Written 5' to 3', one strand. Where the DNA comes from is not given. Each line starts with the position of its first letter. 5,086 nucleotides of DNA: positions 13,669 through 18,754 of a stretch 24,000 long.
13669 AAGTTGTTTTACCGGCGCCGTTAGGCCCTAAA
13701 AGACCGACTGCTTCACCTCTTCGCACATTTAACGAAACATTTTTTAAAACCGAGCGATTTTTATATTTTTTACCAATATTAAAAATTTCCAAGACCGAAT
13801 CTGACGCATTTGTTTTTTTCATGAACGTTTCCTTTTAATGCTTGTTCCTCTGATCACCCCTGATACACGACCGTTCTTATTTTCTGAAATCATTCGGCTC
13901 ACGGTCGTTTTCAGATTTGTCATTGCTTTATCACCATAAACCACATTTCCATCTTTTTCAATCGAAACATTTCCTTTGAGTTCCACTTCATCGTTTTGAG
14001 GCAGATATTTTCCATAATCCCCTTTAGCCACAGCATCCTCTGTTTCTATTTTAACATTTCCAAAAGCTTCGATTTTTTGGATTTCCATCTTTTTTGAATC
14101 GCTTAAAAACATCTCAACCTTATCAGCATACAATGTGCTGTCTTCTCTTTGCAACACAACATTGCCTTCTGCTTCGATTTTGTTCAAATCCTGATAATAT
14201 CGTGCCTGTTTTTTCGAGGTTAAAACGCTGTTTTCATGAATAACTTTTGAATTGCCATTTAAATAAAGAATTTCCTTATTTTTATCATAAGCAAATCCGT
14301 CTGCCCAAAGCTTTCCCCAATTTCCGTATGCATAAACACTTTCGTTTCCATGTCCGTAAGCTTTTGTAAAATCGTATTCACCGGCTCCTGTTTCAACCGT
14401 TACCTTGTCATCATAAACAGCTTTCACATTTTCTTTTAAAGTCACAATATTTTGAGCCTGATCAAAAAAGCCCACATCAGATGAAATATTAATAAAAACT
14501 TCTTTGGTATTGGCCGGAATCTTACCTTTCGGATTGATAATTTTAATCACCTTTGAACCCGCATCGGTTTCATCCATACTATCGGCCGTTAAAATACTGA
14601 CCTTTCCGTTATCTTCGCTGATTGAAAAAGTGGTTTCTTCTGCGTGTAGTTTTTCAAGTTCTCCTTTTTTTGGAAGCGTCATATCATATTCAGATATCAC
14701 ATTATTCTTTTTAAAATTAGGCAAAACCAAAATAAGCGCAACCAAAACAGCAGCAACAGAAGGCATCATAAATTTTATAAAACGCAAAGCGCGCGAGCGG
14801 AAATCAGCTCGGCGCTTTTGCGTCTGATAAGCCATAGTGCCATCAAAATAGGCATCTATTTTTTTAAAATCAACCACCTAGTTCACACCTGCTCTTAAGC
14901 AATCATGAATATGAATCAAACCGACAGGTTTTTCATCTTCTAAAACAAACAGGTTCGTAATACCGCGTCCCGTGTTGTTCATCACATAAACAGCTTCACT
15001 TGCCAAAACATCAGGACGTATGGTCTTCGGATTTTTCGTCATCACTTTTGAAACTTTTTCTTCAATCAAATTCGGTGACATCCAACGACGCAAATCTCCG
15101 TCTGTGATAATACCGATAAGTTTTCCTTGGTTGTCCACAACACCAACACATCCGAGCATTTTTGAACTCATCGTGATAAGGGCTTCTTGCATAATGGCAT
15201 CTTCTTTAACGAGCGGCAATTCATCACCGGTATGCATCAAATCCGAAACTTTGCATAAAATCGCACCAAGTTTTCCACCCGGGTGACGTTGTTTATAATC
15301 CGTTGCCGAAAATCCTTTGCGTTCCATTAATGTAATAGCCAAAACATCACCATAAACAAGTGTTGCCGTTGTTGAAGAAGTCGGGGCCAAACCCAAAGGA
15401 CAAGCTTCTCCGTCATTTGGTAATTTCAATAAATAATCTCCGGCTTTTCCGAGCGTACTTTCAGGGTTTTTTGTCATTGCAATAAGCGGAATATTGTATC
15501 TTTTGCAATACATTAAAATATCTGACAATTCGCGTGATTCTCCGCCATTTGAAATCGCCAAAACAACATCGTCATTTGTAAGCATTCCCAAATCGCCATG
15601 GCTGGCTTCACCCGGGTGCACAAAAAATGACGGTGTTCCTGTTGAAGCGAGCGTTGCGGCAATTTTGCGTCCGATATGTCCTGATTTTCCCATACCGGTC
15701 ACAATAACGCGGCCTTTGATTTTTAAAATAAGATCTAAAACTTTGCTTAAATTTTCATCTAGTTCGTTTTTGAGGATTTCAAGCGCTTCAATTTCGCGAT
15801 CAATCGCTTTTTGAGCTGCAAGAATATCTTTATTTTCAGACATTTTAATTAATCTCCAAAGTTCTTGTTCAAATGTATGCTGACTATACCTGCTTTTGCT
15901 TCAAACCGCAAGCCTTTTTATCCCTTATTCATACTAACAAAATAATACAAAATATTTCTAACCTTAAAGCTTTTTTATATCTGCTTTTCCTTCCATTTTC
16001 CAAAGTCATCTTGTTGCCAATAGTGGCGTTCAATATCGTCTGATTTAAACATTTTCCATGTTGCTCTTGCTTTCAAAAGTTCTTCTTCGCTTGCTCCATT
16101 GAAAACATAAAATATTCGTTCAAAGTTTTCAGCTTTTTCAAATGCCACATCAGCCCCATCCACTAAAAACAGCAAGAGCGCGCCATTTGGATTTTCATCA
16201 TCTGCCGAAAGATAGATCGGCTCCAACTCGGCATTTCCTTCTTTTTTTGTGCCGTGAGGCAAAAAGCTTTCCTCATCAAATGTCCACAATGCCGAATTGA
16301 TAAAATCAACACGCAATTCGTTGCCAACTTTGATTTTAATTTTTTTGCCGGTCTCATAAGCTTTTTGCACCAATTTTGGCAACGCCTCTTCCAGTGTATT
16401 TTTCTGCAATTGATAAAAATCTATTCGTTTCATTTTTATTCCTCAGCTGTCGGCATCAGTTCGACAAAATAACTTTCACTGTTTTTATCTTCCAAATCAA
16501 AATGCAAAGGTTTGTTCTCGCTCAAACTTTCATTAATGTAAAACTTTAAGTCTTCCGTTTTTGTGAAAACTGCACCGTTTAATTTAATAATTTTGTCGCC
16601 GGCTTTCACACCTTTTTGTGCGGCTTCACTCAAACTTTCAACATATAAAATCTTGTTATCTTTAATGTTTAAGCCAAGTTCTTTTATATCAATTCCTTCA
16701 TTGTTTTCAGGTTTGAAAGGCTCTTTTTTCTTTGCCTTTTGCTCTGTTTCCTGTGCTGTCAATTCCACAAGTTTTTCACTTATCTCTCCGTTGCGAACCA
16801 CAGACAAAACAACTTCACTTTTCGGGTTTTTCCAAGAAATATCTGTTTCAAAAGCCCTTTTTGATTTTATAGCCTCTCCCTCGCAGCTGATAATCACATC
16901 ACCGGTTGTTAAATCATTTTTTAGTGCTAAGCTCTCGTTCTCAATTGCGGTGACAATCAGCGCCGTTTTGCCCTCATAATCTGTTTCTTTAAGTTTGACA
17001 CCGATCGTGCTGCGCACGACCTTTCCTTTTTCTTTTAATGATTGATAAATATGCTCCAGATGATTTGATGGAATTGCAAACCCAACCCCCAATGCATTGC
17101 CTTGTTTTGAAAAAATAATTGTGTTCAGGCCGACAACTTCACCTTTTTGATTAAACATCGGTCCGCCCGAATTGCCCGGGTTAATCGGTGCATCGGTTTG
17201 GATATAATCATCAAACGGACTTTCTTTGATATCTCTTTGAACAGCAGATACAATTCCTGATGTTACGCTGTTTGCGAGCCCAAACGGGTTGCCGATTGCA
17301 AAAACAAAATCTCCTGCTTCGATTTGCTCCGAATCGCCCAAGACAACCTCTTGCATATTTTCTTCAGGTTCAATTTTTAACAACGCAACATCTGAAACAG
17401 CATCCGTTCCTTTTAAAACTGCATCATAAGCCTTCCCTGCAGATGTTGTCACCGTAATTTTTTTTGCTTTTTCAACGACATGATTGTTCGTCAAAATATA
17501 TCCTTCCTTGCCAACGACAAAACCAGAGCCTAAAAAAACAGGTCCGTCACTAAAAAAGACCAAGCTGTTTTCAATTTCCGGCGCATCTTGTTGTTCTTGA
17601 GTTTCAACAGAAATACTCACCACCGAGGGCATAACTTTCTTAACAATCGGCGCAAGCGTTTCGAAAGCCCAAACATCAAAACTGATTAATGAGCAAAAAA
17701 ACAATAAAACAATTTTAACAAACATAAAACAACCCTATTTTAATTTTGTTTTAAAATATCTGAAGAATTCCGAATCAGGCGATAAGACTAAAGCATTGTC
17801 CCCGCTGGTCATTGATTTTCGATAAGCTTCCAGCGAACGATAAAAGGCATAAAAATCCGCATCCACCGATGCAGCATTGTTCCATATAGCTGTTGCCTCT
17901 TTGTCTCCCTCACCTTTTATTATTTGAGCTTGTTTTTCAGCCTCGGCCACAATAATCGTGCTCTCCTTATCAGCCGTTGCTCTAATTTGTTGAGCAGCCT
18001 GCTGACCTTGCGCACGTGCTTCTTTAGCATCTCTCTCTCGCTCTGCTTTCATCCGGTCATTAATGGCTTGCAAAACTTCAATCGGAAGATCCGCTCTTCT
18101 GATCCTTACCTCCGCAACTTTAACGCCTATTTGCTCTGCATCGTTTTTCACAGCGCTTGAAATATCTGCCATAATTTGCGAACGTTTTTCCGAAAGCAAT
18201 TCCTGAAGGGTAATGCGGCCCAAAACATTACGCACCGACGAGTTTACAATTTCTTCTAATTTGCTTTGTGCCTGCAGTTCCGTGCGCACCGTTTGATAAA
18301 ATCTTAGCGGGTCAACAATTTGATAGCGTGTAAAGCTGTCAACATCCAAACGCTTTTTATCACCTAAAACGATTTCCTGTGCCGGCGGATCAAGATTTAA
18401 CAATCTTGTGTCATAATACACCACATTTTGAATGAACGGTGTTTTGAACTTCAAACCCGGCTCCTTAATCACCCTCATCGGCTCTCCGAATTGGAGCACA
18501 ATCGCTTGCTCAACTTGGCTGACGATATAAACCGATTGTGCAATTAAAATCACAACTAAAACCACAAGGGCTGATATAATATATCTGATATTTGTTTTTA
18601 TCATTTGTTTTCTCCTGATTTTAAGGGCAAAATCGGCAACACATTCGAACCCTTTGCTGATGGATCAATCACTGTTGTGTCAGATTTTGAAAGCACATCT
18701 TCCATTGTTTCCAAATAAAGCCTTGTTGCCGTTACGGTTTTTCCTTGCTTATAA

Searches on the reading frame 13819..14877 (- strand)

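Call 12: search_protein_families(library=ncbifam, proteins=[window:13819-14877:-], max_evalue=0.00001)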
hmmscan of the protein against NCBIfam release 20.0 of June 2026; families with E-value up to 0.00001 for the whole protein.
window:13819-14877:- (352 aa): 2 families
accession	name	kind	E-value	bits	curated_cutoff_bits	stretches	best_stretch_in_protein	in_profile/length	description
TIGR03002.1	outer_YhbN_LptA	equivalog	1.2e-17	64.1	71.7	1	225-342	17-139/142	lipopolysaccharide transport periplasmic protein LptA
TIGR04409.1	LptC_YrbK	equivalog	3.9e-12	46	38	1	40-212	5-178/180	LPS export ABC transporter periplasmic protein LptC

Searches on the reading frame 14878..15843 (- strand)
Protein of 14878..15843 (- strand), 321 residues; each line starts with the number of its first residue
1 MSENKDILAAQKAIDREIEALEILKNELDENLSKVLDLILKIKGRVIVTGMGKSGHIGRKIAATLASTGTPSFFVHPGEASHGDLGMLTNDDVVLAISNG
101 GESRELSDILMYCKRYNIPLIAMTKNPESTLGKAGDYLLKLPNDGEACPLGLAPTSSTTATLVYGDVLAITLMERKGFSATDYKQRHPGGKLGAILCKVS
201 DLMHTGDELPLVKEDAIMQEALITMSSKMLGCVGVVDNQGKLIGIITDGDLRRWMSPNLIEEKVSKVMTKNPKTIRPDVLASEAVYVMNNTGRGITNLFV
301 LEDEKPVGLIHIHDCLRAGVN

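Call 12: search_protein_families(library=ncbifam, proteins=[window:14878-15843:-], max_evalue=0.00001)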
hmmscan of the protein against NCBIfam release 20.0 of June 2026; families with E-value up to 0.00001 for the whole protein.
window:14878-15843:- (321 aa): 9 families
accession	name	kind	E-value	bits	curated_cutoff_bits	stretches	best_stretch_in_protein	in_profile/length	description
NF008141.0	PRK10892.1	equivalog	8e-108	360.6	505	1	9-320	15-327/328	arabinose-5-phosphate isomerase KdsD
TIGR00393.1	kpsF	subfamily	8.2e-96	320.7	203.7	1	44-311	1-268/268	KpsF/GutQ family sugar-phosphate isomerase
NF008581.0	PRK11543.1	equivalog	1e-87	294.2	481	1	9-320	8-320/321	arabinose-5-phosphate isomerase GutQ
TIGR03127.2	RuMP_HxlB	equivalog_domain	5.5e-13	49.2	160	1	24-187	12-174/178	6-phospho-3-hexuloisomerase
NF041552.1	TF_PrdR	equivalog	5.3e-10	38.2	795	1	197-314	6-120/577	sigma-54 dependent transcriptional regulator PrdR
NF041755.1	RuMP_HxlAB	equivalog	1.1e-09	37.7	500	1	14-187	220-387/391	bifunctional 3-hexulose-6-phosphate synthase/6-phospho-3-hexuloisomerase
NF008590.0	PRK11557.1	equivalog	2e-09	37.3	355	1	13-181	102-268/282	MurR/RpiR family transcriptional regulator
NF011447.0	PRK14869.2-3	equivalog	1.8e-06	26.8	522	0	194-264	65-133/540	putative manganese-dependent inorganic diphosphatase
NF040776.2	AlsR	equivalog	3e-06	26.4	400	0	87-171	173-255/279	transcriptional repressor AlsR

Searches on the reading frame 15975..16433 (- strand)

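Call 12: search_protein_families(library=ncbifam, proteins=[window:15975-16433:-], max_evalue=0.00001)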
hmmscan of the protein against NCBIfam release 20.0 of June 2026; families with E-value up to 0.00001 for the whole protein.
window:15975-16433:- (152 aa): 4 families
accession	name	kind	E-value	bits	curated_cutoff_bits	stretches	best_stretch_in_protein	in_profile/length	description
NF004347.0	PRK05728.1-4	equivalog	6.2e-49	166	132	1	1-151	1-150/150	DNA polymerase III subunit chi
NF004348.0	PRK05728.1-5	equivalog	1.3e-15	57.8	178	1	1-131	1-126/138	DNA polymerase III subunit chi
NF005172.0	PRK06646.1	equivalog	5.8e-13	48.9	260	1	1-148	1-151/154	DNA polymerase III subunit chi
NF004346.0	PRK05728.1-2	equivalog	1.4e-06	28.8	234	1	1-133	1-133/141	DNA polymerase III subunit chi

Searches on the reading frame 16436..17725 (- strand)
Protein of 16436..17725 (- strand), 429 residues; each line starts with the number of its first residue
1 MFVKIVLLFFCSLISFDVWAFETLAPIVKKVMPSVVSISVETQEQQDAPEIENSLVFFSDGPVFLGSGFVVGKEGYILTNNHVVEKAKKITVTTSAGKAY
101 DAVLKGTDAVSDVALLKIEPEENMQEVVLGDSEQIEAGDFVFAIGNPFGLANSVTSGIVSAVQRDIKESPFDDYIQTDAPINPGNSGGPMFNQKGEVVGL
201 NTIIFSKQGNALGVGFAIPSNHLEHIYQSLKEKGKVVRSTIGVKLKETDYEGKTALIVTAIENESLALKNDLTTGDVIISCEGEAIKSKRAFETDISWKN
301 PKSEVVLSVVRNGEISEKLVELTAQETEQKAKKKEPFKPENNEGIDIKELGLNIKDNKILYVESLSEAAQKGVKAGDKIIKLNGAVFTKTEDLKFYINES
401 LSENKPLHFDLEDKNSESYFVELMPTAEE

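Call 12: search_protein_families(library=ncbifam, proteins=[window:16436-17725:-], max_evalue=0.00001)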
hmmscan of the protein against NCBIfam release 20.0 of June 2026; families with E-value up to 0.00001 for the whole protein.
window:16436-17725:- (429 aa): 15 families
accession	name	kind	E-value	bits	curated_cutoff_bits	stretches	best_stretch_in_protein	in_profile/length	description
TIGR02037.1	degP_htrA_DO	subfamily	4.4e-103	345.5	416.2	1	23-412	2-424/434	Do family serine endopeptidase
NF008189.1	PRK10942.1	equivalog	1.2e-70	238.4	720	1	65-398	114-455/477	serine endoprotease DegP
NF007526.1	PRK10139.1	equivalog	4.2e-70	236.7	756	1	22-392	40-428/456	serine endoprotease DegQ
NF041521.1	HhoA_HhoB_HtrA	equivalog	1.2e-67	228.6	450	1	25-320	4-329/335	HhoA/HhoB/HtrA family serine endopeptidase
NF047968.1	SerProtHtrA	equivalog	5.2e-59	200.4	470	1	24-316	55-351/357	serine protease HtrA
TIGR02038.1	protease_degS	equivalog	3.7e-58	197.4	422.95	1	28-317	51-341/351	outer membrane-stress sensor serine endopeptidase DegS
NF008147.1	PRK10898.1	equivalog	3.1e-54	184.5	408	1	28-326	51-349/352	outer membrane-stress sensor serine endopeptidase DegS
NF040960.1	MamE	equivalog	1.4e-45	156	800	1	65-224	123-287/659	magnetosome formation protease MamE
NF050055.1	SerProtHtrAMycob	equivalog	7.2e-44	150.5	800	1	64-313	227-489/502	serine protease HtrA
NF053637.1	SerProtHtrAspr2045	equivalog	2.2e-39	135.5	650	1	27-280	65-325/394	serine protease HtrA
NF040961.1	MamO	equivalog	1e-22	80.3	800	1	26-227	77-264/648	magnetosome protein MamO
NF033740.0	MarP_fam_protase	equivalog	2.1e-21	76.4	250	1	65-235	212-382/390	MarP family serine protease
NF041199.1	trx7_PDZ_seleno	equivalog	1.7e-09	37.1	300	0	346-415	191-263/390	Trx7/PDZ domain-containing (seleno)protein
TIGR00054.1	TIGR00054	equivalog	9.6e-09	34.6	147.55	0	347-410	195-257/421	RIP metalloprotease RseP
NF008046.0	PRK10779.1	equivalog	2.7e-08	33.3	477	0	335-427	203-291/450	sigma E protease regulator RseP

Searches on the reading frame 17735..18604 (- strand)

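Call 12: search_protein_families(library=ncbifam, proteins=[window:17735-18604:-], max_evalue=0.00001)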
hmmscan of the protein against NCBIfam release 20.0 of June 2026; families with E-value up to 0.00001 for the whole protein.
window:17735-18604:- (289 aa): 4 families
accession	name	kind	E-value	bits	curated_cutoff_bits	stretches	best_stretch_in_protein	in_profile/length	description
TIGR01932.1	hflC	equivalog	4.6e-68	229.4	134.4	2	141-284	174-317/318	protease modulator HflC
NF008259.0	PRK11029.1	equivalog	5.7e-63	212.9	427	2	154-287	196-329/334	protease modulator HflC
TIGR01933.1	hflK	equivalog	2.4e-24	86.2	159.4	1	25-236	1-210/261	FtsH protease activity modulator HflK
NF008181.0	PRK10930.1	equivalog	1.7e-15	56.8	660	1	8-236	80-306/419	FtsH protease activity modulator HflK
